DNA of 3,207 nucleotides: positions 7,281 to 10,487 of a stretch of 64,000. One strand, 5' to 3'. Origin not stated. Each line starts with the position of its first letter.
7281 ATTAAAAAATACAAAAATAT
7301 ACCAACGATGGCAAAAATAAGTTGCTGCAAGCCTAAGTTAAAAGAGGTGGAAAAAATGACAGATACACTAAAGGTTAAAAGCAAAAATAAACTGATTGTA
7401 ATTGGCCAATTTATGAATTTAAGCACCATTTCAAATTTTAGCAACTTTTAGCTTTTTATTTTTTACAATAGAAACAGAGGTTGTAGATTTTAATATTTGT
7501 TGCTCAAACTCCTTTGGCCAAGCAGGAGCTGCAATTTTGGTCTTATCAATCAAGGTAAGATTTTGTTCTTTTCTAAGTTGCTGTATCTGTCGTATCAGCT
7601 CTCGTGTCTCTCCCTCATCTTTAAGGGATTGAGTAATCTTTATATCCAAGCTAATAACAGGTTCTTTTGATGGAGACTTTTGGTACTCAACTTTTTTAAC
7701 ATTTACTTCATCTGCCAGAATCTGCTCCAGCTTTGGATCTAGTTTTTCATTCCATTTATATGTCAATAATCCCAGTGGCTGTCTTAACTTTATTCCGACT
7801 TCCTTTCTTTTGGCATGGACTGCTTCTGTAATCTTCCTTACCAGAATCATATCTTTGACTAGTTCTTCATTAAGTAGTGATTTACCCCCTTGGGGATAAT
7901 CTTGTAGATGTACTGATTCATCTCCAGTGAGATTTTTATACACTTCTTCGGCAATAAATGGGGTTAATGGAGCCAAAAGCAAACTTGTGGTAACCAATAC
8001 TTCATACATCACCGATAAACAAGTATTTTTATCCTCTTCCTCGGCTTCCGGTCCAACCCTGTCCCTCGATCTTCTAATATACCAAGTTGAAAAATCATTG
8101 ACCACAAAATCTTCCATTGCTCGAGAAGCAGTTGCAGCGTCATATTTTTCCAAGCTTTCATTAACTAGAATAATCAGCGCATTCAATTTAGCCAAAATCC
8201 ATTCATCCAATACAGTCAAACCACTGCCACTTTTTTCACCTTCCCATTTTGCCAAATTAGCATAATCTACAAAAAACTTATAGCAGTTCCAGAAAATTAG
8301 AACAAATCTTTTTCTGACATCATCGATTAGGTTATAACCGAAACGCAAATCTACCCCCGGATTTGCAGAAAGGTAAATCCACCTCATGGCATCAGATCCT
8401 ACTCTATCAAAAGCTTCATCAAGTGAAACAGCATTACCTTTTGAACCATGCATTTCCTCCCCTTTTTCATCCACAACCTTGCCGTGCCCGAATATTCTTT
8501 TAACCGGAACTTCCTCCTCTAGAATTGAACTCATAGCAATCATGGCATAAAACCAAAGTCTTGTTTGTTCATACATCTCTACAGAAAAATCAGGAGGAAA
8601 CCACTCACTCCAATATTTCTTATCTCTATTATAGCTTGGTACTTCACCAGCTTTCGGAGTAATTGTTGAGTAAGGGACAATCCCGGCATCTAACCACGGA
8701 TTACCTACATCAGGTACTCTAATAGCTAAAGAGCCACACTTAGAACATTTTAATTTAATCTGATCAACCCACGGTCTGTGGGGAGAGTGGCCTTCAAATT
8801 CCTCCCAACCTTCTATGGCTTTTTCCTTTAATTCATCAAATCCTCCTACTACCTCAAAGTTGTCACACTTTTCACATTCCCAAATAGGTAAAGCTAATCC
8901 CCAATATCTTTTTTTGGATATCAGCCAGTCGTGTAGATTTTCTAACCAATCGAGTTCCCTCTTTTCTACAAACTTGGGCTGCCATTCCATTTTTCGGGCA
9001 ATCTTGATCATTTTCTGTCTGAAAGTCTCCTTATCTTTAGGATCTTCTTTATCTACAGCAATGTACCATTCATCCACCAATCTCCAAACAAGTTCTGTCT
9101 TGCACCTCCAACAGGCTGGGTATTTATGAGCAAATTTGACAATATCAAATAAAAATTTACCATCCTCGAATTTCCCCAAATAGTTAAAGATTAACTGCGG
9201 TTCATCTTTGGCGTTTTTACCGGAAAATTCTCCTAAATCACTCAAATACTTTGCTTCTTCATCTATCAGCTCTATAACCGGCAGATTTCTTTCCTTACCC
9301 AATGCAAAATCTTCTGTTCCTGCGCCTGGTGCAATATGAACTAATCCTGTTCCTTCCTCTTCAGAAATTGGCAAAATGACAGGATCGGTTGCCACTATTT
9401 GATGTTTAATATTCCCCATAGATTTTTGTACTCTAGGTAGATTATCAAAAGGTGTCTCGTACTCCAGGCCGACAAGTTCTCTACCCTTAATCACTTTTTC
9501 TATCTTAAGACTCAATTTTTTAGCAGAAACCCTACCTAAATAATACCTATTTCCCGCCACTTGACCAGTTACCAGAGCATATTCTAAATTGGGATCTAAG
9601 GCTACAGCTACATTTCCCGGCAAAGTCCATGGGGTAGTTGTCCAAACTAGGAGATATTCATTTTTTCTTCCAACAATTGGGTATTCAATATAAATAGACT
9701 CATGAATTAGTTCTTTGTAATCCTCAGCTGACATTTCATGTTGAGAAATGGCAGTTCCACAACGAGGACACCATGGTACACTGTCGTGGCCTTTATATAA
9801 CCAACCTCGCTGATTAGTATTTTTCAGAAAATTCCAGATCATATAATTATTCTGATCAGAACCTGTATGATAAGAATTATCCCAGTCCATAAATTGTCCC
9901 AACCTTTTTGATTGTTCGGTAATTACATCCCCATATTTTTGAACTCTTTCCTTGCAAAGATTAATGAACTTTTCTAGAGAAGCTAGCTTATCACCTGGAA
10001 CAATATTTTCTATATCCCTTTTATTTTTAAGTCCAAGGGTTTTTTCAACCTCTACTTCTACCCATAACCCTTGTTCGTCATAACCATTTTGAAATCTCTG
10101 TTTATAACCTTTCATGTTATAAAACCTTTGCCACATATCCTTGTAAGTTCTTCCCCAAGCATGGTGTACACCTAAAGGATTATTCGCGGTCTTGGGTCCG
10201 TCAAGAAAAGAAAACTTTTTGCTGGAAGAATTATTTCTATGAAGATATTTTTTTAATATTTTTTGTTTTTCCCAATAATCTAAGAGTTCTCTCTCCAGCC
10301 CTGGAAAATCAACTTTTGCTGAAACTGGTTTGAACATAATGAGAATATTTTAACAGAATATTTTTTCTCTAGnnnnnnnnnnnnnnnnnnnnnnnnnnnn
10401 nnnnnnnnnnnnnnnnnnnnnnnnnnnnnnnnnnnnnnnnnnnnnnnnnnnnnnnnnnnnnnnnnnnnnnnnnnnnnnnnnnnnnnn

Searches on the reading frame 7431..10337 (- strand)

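Call 63: search_protein_families(library=pfam, proteins=[window:7431-10337:-])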
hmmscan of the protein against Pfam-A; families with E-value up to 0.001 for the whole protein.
window:7431-10337:- (968 aa): 5 families
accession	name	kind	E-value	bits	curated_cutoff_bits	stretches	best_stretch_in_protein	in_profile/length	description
PF00133.28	tRNA-synt_1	-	1.8e-75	254.7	22.7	1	18-665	2-412/414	tRNA synthetases class I (I, L, M and V)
PF08264.19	Anticodon_1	-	3e-33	115.2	25.1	1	711-855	1-144/148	Anticodon-binding domain of tRNA ligase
PF09334.17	tRNA-synt_1g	-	2.7e-11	43.3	20.1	0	548-661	248-360/391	tRNA synthetases class I (M)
PF19302.4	DUF5915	-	4.2e-11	43.2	27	1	894-962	101-175/195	Domain of unknown function (DUF5915)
PF01921.24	tRNA-synt_1f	-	0.00098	18.6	27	0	604-671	260-325/360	tRNA synthetases class I (K)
